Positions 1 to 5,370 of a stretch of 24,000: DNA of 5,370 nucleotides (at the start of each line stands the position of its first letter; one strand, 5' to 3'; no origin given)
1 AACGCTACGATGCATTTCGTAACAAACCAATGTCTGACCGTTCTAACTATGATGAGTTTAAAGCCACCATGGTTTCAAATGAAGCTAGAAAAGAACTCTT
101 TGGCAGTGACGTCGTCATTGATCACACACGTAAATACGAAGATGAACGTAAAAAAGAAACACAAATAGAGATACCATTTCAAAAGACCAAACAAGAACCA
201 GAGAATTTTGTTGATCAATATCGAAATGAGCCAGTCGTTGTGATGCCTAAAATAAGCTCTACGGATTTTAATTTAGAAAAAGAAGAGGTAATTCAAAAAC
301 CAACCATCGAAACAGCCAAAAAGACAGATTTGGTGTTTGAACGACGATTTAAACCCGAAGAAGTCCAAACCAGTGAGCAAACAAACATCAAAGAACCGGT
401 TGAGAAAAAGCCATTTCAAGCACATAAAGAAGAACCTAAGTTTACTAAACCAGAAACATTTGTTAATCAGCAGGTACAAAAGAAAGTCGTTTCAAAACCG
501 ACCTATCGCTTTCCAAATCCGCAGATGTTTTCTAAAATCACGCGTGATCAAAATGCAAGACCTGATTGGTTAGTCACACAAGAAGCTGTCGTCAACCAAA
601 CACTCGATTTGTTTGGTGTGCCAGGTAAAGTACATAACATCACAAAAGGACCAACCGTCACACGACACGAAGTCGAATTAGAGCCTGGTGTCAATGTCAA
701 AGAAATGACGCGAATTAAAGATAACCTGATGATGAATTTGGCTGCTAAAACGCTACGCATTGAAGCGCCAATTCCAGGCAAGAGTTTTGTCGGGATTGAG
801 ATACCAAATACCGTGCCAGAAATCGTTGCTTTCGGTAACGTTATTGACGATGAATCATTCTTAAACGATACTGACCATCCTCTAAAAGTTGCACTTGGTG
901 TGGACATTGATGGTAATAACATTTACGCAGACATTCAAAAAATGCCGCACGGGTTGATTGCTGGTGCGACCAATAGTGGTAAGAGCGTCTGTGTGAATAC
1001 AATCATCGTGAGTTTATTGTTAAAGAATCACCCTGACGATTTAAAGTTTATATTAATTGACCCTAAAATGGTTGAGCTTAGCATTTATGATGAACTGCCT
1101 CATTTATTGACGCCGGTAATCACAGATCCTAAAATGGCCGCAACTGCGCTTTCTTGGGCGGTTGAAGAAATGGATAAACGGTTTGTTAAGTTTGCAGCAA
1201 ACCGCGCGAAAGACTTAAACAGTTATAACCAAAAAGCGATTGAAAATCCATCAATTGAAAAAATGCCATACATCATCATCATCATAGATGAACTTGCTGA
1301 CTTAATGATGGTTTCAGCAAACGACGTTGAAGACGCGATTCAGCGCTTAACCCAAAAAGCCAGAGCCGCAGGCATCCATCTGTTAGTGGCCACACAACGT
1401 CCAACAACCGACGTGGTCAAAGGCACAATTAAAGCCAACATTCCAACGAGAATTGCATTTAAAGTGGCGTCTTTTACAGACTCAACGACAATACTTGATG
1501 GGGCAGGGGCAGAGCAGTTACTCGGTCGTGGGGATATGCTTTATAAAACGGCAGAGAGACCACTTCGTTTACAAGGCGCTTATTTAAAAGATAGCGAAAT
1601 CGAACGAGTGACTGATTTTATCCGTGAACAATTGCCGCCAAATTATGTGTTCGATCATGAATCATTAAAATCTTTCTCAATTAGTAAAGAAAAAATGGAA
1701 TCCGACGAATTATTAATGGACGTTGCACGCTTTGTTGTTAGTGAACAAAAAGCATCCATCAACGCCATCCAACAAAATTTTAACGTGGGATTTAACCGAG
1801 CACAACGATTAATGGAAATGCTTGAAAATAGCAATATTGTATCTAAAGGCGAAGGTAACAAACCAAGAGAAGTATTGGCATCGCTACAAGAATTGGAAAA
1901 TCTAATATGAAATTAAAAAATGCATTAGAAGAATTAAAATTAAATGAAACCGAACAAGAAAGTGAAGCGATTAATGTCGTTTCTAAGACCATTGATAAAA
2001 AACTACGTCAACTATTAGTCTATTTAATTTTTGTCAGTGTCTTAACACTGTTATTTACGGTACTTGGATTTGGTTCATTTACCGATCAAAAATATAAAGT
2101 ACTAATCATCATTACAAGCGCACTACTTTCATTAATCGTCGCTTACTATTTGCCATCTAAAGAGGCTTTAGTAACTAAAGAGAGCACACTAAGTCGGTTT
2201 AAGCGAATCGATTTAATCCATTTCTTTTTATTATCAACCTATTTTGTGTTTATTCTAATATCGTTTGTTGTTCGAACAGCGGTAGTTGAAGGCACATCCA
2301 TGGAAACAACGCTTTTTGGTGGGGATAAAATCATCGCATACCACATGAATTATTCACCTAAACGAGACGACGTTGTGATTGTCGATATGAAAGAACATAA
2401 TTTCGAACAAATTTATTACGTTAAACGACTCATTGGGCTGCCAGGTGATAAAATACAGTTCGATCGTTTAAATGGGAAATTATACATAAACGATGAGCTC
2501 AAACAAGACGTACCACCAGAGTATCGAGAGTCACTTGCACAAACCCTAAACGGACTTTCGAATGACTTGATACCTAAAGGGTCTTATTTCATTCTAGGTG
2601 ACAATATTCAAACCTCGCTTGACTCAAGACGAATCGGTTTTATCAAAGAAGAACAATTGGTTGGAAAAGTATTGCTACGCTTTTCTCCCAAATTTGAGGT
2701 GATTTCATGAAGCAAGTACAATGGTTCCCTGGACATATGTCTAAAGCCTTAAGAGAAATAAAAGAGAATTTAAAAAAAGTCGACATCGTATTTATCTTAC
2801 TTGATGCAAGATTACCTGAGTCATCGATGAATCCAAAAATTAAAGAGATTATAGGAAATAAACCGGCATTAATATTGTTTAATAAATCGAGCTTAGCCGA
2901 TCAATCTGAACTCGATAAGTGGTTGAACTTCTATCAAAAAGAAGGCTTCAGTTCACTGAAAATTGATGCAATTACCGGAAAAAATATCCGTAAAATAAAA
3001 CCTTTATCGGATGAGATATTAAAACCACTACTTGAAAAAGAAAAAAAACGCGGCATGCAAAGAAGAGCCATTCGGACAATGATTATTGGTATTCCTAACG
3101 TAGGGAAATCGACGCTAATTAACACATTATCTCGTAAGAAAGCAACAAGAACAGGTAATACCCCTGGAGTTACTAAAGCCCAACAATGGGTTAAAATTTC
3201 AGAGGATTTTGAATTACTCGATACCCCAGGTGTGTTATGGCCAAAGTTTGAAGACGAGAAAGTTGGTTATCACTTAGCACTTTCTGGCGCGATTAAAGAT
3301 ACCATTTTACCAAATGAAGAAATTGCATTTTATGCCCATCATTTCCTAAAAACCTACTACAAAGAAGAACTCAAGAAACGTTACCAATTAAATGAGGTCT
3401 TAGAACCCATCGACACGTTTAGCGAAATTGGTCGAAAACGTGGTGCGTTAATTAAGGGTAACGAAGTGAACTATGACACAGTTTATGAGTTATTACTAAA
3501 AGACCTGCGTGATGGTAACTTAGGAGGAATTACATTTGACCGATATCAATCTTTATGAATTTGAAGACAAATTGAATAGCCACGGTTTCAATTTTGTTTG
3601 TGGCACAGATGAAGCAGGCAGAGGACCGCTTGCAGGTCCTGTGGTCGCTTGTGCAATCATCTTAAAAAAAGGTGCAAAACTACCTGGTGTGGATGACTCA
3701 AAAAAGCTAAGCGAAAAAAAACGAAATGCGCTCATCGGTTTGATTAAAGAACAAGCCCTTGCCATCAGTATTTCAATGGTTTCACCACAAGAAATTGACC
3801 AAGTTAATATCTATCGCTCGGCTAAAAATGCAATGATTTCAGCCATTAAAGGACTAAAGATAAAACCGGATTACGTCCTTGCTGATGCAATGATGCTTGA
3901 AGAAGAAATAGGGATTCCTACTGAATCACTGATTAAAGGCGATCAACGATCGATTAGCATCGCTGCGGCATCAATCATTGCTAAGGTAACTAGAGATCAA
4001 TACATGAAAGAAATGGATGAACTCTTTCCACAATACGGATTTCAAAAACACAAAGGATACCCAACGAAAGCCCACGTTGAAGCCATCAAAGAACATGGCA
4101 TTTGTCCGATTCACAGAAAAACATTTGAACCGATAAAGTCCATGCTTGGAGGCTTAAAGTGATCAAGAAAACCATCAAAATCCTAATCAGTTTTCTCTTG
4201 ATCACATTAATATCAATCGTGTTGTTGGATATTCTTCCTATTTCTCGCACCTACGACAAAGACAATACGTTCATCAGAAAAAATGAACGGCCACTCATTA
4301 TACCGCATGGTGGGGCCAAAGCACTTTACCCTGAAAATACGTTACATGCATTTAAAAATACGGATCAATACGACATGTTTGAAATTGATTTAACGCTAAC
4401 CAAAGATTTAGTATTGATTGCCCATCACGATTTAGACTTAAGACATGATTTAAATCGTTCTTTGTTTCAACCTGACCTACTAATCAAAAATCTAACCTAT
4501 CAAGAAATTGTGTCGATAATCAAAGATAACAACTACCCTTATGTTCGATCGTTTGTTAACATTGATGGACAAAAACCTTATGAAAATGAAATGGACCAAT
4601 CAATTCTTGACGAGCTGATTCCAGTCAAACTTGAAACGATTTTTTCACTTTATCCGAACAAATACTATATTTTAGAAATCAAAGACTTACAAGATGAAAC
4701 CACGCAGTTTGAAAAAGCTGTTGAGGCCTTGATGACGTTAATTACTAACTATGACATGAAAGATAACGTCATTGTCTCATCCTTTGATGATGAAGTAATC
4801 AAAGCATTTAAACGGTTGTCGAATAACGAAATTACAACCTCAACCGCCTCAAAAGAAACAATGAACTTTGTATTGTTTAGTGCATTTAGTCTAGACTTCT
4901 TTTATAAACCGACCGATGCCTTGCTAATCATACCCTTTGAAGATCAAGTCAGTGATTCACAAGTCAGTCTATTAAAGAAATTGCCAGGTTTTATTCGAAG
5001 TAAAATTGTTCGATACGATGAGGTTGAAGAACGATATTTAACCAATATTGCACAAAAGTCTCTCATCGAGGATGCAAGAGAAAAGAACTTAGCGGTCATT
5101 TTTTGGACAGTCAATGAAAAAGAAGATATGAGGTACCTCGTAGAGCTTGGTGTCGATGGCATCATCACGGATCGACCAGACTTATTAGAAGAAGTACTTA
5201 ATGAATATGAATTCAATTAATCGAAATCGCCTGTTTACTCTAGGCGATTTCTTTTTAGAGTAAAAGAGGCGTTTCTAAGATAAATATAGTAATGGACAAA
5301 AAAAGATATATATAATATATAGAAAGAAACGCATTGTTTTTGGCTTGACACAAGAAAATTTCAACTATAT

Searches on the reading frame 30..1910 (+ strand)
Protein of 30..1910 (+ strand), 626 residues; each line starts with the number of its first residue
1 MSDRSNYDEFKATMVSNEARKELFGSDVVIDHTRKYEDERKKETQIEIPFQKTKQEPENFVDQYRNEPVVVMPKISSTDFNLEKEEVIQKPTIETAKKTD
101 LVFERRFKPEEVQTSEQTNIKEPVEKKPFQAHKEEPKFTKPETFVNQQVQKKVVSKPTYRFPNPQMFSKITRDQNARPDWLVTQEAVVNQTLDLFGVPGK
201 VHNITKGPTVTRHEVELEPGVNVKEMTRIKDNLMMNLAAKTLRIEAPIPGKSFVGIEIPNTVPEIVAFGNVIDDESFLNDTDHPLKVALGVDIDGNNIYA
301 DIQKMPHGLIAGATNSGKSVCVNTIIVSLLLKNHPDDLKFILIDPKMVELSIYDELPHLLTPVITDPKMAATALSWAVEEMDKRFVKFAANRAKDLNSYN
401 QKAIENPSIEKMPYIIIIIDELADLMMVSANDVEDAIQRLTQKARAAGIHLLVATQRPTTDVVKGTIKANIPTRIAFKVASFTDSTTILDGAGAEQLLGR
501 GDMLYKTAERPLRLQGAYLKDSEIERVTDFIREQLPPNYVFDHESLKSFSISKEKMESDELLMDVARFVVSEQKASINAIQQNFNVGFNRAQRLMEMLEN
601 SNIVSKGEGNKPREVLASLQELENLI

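Call 9: search_protein_families(library=pfam, proteins=[window:30-1910:+])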
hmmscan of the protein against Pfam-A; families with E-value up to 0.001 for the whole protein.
window:30-1910:+ (626 aa): 4 families
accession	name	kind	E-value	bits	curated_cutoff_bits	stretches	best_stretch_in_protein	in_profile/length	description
PF01580.24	FtsK_SpoIIIE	-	3e-64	216.9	24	1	280-458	13-219/221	FtsK/SpoIIIE family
PF17854.6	FtsK_alpha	-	1e-25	90.3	22.9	1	162-260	2-101/101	FtsK alpha domain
PF09397.16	FtsK_gamma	-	1.2e-21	76.6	30.6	1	557-617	2-62/63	Ftsk gamma domain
PF12846.13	AAA_10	-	0.00016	21.3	27.5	0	303-347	19-59/362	AAA-like domain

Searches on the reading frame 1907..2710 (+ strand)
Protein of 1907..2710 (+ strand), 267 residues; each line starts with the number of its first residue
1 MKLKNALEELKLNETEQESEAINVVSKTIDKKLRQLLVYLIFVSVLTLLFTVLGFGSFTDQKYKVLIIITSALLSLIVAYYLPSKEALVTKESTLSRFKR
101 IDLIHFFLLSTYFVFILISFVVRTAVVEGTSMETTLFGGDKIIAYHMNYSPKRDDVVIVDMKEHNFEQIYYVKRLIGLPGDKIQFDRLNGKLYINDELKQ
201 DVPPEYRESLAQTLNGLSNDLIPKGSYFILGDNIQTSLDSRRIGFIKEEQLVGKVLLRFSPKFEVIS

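Call 9: search_protein_families(library=pfam, proteins=[window:1907-2710:+])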
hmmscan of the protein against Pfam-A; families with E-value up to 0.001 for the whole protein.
window:1907-2710:+ (267 aa): 1 family
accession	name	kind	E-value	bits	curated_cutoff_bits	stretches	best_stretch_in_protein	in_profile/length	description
PF10502.14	Peptidase_S26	-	6.6e-35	121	22.9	1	101-259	2-167/168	Signal peptidase, peptidase S26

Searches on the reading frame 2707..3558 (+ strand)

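Call 9: search_protein_families(library=pfam, proteins=[window:2707-3558:+])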
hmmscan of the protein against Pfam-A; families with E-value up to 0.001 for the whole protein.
window:2707-3558:+ (283 aa): 4 families
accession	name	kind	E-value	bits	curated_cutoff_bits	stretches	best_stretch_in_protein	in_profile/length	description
PF01926.29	MMR_HSR1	-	8.4e-20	71.4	21.9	1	124-189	2-67/113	50S ribosome-binding GTPase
PF02421.24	FeoB_N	-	3.5e-10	40.1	27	1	124-192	3-75/156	Ferrous iron transport protein B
PF03193.22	RsgA_GTPase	-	4.5e-09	36.8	30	1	124-176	109-168/174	RsgA GTPase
PF10662.15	PduV-EutP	-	0.00098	19.4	21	0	23-98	62-138/143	Ethanolamine utilisation - propanediol utilisation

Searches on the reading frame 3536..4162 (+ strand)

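Call 9: search_protein_families(library=pfam, proteins=[window:3536-4162:+])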
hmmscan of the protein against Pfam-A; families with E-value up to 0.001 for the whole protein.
window:3536-4162:+ (208 aa): 1 family
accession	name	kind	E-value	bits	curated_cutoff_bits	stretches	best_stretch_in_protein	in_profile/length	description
PF01351.25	RNase_HII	-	1.1e-42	146.6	25.8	1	22-198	1-197/199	Ribonuclease HII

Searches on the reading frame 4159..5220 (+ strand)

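Call 9: search_protein_families(library=pfam, proteins=[window:4159-5220:+])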
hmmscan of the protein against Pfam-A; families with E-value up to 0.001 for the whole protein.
window:4159-5220:+ (353 aa): 2 families
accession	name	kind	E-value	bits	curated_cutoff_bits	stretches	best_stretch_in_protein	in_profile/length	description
PF03009.23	GDPD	-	2.6e-29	103.5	23.6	1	50-342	1-244/244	Glycerophosphoryl diester phosphodiesterase family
PF13653.12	GDPD_2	-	4.9e-07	30.5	27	1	313-341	2-30/30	Glycerophosphoryl diester phosphodiesterase family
